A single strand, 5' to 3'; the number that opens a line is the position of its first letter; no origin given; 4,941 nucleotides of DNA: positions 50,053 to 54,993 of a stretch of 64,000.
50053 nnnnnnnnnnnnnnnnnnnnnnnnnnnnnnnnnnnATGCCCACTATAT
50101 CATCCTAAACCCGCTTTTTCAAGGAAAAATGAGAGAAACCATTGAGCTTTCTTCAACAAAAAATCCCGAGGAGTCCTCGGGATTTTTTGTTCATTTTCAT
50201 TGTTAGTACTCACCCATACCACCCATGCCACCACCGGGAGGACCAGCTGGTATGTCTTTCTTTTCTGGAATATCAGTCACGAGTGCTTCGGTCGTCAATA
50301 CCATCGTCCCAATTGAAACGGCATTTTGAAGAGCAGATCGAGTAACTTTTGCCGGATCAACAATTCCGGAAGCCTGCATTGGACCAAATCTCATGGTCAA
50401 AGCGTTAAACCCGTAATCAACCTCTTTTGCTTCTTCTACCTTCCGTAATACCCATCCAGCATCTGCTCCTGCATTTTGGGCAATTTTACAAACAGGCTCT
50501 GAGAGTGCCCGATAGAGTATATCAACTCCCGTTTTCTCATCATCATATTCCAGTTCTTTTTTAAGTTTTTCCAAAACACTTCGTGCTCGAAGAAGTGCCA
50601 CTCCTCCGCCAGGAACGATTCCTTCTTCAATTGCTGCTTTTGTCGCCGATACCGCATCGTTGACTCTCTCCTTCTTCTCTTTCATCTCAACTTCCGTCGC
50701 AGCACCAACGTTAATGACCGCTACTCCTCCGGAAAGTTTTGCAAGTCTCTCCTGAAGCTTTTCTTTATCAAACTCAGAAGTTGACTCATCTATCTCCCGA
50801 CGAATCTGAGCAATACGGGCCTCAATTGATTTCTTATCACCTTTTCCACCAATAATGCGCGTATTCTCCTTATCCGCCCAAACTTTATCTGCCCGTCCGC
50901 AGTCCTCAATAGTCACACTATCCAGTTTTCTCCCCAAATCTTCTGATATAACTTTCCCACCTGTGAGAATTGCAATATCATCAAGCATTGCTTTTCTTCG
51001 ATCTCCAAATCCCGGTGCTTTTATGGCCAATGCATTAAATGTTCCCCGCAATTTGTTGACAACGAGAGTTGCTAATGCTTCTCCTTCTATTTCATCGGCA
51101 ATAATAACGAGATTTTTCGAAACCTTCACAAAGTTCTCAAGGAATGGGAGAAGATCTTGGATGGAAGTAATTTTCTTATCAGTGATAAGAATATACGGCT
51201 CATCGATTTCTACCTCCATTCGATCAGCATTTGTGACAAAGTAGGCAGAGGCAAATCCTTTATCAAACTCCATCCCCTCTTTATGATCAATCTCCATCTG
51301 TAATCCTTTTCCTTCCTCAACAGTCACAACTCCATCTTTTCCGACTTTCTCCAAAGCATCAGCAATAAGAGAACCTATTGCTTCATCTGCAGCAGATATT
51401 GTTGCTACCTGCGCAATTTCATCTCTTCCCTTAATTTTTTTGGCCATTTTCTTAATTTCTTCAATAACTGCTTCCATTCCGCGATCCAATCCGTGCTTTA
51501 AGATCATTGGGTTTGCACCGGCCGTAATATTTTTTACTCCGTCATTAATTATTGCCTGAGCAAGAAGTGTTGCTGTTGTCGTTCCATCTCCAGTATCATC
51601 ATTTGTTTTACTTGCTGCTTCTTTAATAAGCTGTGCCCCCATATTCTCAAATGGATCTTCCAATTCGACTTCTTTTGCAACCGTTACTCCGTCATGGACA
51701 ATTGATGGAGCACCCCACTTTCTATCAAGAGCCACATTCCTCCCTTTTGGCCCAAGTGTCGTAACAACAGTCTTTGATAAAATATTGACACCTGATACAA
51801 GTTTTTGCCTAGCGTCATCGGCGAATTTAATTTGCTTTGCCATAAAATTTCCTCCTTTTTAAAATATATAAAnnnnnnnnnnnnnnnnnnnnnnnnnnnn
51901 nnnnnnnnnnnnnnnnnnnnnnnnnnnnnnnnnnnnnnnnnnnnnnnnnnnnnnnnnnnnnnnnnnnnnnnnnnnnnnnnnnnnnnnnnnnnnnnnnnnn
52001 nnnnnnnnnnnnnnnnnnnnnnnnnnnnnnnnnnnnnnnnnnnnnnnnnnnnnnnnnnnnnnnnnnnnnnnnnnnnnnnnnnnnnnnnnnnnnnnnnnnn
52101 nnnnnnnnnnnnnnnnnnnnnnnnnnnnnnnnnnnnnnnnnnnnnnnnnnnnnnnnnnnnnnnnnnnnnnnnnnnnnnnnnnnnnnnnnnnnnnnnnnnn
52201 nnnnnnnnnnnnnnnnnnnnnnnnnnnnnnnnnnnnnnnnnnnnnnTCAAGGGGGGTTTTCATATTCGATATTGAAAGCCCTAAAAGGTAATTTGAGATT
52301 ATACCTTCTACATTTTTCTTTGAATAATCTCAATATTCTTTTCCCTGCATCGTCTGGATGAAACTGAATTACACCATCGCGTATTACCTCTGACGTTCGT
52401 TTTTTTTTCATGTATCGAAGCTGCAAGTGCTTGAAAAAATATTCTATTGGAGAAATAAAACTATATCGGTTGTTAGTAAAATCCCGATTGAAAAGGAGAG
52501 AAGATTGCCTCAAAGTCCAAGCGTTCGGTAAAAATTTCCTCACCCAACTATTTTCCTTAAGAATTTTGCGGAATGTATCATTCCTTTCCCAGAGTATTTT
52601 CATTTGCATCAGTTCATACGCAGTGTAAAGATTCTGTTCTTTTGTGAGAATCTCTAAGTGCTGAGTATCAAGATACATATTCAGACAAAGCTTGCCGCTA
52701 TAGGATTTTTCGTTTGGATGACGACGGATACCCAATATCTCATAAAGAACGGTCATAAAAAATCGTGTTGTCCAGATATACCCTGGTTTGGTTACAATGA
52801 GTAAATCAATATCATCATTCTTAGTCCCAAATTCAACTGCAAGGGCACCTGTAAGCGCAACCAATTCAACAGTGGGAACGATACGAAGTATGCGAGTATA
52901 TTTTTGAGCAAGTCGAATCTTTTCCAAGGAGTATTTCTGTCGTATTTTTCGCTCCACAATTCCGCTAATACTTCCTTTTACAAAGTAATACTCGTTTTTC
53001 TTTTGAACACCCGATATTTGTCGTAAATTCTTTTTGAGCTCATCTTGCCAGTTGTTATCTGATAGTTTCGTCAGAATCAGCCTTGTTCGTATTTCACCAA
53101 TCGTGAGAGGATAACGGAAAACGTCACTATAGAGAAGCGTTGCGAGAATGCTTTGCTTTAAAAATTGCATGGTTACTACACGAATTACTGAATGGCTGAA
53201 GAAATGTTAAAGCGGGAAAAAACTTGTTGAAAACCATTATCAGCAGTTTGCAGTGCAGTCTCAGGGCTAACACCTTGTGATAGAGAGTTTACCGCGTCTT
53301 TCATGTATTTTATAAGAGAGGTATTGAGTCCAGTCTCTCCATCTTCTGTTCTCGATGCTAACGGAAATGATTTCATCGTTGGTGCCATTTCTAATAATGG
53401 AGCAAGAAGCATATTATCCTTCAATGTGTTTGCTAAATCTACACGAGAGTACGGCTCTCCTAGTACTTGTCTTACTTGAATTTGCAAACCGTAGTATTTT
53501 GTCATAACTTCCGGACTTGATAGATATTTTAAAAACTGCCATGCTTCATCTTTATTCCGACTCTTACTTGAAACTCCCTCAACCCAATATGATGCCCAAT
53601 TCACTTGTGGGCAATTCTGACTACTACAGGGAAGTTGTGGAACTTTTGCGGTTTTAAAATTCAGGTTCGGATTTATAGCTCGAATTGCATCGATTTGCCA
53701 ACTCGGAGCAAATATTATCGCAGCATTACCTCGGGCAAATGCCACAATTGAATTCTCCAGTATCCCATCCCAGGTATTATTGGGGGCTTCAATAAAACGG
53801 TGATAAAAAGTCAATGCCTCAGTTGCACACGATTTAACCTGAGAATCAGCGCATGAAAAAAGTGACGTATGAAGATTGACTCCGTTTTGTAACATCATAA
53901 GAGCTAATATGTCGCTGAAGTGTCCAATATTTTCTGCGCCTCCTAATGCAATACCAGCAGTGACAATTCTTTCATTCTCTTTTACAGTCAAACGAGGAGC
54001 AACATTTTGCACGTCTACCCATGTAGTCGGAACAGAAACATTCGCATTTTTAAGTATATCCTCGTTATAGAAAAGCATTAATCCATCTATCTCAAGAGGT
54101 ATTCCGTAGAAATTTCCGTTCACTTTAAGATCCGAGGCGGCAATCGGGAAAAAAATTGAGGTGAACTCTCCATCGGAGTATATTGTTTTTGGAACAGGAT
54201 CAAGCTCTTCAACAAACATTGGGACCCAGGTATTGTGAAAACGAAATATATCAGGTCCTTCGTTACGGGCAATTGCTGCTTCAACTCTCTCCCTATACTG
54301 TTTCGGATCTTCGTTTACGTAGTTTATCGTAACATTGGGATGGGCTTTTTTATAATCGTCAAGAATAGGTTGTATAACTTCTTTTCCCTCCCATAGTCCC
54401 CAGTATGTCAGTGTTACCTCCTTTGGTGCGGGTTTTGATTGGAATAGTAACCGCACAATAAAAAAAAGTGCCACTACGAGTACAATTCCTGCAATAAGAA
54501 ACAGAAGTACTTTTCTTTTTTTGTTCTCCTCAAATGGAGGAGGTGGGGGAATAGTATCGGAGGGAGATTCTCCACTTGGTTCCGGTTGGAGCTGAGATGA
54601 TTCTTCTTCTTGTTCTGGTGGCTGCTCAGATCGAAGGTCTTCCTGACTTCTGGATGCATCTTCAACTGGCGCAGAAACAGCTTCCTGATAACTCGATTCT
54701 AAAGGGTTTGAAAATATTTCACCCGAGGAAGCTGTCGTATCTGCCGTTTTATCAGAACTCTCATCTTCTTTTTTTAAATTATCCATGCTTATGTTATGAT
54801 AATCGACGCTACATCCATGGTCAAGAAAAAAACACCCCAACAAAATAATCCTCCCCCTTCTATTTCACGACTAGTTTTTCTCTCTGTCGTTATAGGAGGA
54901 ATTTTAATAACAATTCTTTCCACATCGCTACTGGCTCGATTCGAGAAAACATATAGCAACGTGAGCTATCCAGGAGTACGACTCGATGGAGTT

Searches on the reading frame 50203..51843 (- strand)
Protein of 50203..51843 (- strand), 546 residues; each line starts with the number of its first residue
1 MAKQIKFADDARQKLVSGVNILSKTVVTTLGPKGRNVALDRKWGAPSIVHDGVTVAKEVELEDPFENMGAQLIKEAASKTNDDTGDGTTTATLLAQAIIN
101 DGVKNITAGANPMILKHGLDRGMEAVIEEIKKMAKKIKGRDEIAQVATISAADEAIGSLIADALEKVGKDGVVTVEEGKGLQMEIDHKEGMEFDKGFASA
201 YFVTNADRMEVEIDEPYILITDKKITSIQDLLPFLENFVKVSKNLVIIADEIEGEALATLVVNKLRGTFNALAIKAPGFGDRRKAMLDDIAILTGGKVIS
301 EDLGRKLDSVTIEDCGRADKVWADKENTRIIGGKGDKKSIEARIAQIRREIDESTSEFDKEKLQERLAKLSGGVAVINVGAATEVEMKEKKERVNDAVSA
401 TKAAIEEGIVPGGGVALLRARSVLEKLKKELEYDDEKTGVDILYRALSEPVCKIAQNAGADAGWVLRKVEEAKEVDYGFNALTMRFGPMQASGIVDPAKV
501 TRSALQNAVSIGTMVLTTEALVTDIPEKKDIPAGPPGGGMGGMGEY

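Call 9: search_protein_families(library=pfam, proteins=[window:50203-51843:-], max_evalue=0.001)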
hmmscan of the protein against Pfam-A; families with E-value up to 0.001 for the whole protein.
window:50203-51843:- (546 aa): 1 family
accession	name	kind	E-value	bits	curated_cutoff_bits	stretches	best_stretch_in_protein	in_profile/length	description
PF00118.29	Cpn60_TCP1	-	2.2e-68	231.6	34.3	1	22-524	1-488/490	TCP-1/cpn60 chaperonin family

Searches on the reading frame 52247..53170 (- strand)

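Call 9: search_protein_families(library=pfam, proteins=[window:52247-53170:-], max_evalue=0.001)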
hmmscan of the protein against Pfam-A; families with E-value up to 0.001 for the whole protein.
window:52247-53170:- (307 aa): 0 families

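Call 44: search_protein_families(library=pfam, proteins=[window:52247-53167:-], max_evalue=1)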
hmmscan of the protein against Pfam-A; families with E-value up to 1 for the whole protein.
window:52247-53167:- (306 aa): 2 families
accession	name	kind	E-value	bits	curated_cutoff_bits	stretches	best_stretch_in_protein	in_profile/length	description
PF11505.13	DUF3216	-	0.073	13.7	25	1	31-85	7-64/91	Protein of unknown function (DUF3216)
PF01909.29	NTP_transf_2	-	0.078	13.8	21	1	95-129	10-43/93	Nucleotidyltransferase domain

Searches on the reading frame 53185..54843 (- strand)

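Call 9: search_protein_families(library=pfam, proteins=[window:53185-54843:-], max_evalue=0.001)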
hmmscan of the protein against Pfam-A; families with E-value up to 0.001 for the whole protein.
window:53185-54843:- (552 aa): 2 families
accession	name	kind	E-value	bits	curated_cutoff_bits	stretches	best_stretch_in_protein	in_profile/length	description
PF01547.30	SBP_bac_1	-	3.3e-28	100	26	1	156-447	10-306/307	Bacterial extracellular solute-binding protein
PF13416.11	SBP_bac_8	-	8.4e-28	98.4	27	1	161-452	3-254/279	Bacterial extracellular solute-binding protein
